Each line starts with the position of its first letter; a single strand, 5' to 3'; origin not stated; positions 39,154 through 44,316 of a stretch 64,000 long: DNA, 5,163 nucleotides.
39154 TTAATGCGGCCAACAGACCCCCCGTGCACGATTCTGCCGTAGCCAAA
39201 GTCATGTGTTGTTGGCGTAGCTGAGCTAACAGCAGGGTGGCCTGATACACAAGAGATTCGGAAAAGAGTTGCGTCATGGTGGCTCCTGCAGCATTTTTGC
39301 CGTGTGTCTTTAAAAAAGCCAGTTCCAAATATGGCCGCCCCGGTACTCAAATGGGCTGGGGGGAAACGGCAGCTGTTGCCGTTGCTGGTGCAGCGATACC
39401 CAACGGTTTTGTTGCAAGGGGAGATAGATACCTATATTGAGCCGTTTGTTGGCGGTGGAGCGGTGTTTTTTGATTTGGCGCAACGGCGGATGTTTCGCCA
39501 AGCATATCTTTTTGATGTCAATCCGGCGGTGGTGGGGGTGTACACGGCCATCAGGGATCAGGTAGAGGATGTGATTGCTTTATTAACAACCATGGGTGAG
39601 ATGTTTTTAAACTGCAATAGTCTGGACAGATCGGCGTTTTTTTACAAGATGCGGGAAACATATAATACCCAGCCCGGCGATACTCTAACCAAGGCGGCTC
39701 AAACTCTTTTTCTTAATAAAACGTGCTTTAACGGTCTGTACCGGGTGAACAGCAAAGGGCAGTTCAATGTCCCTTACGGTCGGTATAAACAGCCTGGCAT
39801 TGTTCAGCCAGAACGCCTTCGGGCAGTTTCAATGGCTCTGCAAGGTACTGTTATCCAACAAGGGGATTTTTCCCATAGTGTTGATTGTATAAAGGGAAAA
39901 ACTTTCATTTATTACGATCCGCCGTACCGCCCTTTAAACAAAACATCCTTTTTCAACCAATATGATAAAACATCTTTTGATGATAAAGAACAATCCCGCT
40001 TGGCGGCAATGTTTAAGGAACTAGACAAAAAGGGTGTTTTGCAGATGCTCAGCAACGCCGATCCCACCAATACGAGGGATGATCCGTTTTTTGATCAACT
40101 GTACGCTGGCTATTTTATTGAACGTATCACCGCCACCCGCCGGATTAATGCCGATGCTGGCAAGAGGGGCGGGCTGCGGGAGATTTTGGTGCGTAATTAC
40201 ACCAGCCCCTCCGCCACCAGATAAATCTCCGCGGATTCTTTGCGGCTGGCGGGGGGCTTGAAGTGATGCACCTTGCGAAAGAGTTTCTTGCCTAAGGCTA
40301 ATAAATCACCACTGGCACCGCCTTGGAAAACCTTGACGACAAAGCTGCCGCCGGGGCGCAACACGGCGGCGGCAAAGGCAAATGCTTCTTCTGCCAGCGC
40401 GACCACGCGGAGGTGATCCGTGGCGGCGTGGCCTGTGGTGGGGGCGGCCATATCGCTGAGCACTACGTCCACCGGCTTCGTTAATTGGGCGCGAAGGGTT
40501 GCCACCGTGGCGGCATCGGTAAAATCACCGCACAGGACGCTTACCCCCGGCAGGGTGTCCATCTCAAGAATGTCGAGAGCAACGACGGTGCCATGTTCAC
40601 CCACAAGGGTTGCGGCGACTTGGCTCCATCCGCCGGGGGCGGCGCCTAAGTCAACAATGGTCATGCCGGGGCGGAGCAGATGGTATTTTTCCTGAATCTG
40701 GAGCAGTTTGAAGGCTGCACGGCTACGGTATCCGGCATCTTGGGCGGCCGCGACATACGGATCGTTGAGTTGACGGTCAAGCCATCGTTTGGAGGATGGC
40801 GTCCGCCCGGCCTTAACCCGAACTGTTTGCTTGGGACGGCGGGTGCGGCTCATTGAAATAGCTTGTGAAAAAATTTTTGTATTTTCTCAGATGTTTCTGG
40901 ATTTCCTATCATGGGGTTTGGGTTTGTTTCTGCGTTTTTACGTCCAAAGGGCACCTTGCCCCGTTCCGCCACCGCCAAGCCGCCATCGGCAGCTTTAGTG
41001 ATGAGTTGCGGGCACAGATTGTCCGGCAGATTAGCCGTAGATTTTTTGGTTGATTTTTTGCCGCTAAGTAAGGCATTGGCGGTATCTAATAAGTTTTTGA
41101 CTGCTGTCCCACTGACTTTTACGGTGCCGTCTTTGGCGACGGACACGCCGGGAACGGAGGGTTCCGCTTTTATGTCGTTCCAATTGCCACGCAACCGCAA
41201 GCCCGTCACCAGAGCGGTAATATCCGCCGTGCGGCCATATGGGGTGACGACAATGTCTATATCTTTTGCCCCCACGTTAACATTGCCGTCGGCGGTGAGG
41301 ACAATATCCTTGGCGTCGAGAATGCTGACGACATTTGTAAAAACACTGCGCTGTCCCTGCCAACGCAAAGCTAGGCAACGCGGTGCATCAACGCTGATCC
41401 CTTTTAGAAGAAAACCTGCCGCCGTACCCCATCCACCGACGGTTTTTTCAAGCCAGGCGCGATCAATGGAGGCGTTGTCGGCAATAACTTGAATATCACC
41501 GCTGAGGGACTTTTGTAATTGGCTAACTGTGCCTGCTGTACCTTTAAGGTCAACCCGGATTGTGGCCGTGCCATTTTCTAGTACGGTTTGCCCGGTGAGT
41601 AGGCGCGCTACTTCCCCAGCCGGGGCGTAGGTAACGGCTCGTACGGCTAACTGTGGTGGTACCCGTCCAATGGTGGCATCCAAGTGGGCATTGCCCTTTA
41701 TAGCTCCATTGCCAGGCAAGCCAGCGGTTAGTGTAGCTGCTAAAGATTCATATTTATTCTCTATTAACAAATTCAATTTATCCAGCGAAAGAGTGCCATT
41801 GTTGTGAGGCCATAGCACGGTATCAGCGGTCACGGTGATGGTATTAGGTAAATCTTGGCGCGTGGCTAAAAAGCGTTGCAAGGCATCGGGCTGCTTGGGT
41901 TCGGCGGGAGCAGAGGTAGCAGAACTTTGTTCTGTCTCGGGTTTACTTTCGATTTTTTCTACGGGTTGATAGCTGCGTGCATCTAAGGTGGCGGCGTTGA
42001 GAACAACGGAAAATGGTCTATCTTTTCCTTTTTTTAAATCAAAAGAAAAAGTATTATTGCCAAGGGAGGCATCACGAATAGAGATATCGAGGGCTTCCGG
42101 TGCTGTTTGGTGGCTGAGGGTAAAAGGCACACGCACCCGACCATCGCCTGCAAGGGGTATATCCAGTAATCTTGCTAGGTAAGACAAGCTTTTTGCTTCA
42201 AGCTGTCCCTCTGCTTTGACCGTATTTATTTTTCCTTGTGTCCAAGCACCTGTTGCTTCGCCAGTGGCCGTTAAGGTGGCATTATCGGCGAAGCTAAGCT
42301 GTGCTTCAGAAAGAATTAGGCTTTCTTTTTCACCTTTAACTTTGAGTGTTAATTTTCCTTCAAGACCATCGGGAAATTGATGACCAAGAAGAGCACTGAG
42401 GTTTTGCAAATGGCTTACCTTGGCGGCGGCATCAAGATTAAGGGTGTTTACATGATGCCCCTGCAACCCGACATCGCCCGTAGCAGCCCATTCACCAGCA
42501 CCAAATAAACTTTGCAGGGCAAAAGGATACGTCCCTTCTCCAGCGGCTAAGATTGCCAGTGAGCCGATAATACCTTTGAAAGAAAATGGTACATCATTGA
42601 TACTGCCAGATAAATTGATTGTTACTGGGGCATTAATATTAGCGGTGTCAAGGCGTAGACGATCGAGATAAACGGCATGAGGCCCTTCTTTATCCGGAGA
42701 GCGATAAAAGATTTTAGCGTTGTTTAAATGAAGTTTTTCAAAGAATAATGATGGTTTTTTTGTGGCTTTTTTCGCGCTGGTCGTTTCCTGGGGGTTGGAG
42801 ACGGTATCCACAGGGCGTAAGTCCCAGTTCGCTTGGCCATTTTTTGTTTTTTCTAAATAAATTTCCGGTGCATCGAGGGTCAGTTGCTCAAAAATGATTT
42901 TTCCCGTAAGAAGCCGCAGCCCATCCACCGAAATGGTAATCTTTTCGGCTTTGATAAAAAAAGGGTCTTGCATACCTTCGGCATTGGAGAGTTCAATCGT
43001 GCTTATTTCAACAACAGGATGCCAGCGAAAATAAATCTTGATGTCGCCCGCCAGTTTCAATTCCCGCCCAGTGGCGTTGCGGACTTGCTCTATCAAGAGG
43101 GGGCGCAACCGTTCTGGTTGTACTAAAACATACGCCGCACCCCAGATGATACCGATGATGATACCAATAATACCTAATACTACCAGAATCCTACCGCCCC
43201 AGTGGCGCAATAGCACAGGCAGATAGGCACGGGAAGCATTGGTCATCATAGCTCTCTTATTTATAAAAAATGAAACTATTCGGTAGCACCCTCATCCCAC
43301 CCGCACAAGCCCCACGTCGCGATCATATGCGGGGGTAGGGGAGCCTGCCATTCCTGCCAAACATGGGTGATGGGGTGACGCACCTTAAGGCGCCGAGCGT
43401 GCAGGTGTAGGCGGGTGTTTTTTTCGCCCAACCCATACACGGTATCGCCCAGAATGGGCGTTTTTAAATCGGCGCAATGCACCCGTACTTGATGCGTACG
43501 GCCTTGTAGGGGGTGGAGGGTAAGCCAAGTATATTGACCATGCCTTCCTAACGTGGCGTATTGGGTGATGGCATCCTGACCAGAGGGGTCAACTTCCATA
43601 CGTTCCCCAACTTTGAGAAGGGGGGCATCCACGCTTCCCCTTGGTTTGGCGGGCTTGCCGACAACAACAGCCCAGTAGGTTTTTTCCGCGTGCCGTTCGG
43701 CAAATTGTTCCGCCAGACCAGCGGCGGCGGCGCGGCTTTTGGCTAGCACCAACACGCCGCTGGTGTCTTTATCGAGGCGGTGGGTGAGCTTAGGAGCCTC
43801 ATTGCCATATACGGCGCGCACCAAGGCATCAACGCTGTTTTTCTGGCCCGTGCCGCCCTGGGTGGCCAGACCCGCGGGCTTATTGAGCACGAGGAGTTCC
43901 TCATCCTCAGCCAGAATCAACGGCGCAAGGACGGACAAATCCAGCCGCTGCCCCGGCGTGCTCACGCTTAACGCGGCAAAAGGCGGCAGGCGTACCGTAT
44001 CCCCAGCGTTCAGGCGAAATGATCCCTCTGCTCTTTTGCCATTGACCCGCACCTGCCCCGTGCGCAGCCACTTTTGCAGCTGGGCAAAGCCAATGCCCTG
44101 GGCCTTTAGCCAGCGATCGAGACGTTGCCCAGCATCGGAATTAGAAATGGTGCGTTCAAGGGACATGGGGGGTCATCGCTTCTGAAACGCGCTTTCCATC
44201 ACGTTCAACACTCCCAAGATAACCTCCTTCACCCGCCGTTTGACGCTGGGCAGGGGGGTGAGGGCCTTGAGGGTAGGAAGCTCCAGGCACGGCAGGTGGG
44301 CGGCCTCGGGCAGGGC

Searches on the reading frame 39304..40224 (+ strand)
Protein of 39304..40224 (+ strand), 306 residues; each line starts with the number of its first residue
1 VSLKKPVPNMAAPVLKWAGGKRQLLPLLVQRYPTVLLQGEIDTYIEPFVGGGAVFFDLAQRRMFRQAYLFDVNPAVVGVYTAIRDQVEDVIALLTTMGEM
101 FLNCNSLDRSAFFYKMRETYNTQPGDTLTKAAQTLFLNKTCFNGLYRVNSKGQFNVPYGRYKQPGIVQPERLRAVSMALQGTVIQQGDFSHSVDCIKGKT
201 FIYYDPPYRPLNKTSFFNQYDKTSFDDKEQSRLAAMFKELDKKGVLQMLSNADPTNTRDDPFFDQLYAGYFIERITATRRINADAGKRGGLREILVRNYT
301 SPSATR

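Call 106: search_protein_families(library=pfam, proteins=[window:39304-40224:+], max_evalue=0.00001)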
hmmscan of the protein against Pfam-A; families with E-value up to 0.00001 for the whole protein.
window:39304-40224:+ (306 aa): 1 family
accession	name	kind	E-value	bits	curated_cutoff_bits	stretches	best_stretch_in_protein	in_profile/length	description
PF02086.21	MethyltransfD12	-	1.2e-54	186.1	22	1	17-280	1-252/253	D12 class N6 adenine-specific DNA methyltransferase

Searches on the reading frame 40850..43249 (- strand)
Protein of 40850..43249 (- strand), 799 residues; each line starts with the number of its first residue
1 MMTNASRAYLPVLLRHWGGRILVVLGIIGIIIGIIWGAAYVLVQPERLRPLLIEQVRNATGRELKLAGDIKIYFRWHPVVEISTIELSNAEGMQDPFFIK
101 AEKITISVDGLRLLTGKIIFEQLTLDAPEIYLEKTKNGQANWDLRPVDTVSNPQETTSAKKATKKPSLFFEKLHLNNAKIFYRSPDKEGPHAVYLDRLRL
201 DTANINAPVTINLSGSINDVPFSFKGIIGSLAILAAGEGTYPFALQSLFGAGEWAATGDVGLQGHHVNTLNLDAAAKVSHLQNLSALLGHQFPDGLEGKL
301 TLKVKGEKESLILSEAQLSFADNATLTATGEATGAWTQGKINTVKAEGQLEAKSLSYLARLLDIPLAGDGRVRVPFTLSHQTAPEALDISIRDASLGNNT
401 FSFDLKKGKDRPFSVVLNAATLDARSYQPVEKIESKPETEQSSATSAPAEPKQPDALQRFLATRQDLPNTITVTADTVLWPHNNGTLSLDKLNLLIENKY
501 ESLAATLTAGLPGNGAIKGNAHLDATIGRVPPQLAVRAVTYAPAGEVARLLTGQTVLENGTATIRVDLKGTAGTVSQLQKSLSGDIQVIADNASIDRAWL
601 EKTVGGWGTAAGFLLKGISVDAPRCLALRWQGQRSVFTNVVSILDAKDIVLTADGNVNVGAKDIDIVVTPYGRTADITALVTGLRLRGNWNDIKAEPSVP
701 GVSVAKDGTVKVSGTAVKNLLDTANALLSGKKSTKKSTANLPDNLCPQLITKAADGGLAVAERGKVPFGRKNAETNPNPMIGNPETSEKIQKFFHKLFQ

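Call 30: search_protein_families(library=pfam, proteins=[window:40850-43249:-], max_evalue=0.001)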
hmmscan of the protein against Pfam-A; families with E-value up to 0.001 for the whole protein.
window:40850-43249:- (799 aa): 2 families
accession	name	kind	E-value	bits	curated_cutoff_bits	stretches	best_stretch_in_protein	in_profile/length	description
PF05170.20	AsmA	-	6.5e-27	95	29.8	1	24-594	9-560/607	AsmA family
PF05359.17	DUF748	-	2.7e-11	42.7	50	1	18-206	14-188/1037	Domain of Unknown Function (DUF748)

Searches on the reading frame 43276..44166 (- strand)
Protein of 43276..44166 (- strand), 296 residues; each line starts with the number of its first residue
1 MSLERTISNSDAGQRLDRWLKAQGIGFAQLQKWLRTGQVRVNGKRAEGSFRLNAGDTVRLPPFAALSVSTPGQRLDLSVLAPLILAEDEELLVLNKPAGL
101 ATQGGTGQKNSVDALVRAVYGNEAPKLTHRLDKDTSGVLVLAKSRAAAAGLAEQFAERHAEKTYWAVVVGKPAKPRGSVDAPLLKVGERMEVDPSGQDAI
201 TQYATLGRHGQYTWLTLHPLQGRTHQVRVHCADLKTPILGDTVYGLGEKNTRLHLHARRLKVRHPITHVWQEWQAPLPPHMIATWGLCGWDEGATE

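Call 6: search_protein_families(library=pfam, proteins=[window:43276-44166:-], max_evalue=0.01)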
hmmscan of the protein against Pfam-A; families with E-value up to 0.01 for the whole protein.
window:43276-44166:- (296 aa): 2 families
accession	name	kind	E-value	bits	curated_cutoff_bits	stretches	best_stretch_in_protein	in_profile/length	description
PF00849.27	PseudoU_synth_2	-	3.2e-35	122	26.8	1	91-232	2-151/152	RNA pseudouridylate synthase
PF01479.30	S4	-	4.1e-08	33.3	22.8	1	14-58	1-48/48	S4 domain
